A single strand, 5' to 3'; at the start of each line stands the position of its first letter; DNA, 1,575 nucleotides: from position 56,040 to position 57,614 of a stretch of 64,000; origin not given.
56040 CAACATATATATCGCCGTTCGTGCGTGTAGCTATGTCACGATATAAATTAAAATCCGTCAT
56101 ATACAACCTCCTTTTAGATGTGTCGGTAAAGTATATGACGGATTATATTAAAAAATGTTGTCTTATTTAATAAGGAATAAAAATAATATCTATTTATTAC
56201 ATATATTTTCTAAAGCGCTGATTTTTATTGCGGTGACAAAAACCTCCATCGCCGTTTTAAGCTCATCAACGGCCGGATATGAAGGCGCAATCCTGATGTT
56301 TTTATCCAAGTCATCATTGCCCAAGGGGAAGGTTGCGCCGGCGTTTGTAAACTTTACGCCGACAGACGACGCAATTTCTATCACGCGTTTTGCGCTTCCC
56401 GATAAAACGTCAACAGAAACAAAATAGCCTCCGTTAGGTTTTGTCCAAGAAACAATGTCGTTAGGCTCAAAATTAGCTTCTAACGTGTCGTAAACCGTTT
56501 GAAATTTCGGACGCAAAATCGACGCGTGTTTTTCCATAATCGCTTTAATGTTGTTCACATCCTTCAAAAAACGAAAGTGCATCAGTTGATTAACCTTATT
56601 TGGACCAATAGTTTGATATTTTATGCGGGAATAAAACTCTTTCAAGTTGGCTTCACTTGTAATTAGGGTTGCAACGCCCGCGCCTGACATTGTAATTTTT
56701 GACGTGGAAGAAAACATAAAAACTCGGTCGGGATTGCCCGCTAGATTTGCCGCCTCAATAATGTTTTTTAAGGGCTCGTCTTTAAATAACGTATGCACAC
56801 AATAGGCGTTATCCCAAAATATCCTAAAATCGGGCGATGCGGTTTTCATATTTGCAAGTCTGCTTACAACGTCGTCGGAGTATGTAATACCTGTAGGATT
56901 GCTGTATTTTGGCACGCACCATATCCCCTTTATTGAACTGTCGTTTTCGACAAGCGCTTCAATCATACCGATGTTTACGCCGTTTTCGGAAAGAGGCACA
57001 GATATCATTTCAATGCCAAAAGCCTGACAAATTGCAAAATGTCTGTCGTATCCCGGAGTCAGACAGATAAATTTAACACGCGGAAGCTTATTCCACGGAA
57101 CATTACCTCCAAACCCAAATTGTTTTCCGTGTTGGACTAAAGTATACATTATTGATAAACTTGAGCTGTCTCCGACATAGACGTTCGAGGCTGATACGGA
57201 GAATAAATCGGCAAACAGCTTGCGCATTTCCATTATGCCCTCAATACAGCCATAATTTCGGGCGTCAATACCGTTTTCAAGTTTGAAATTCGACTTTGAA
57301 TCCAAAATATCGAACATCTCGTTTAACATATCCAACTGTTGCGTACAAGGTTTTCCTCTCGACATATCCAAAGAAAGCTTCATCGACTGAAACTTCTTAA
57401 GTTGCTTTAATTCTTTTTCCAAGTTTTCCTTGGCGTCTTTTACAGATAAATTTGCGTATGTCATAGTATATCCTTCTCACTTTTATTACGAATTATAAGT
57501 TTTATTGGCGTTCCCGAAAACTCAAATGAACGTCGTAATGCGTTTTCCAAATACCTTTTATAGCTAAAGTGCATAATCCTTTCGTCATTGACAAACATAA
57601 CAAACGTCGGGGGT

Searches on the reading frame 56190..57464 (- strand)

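Call 43: search_protein_families(library=pfam, proteins=[window:56190-57464:-], max_evalue=0.001)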
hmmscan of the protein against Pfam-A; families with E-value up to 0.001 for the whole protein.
window:56190-57464:- (424 aa): 2 families
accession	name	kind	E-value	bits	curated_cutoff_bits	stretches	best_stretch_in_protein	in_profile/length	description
PF12897.13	Asp_aminotransf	-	1.4e-144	482.5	27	1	10-421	4-417/421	Aspartate amino-transferase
PF00155.27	Aminotran_1_2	-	1.4e-10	41.3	19.7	1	68-353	35-310/361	Aminotransferase class I and II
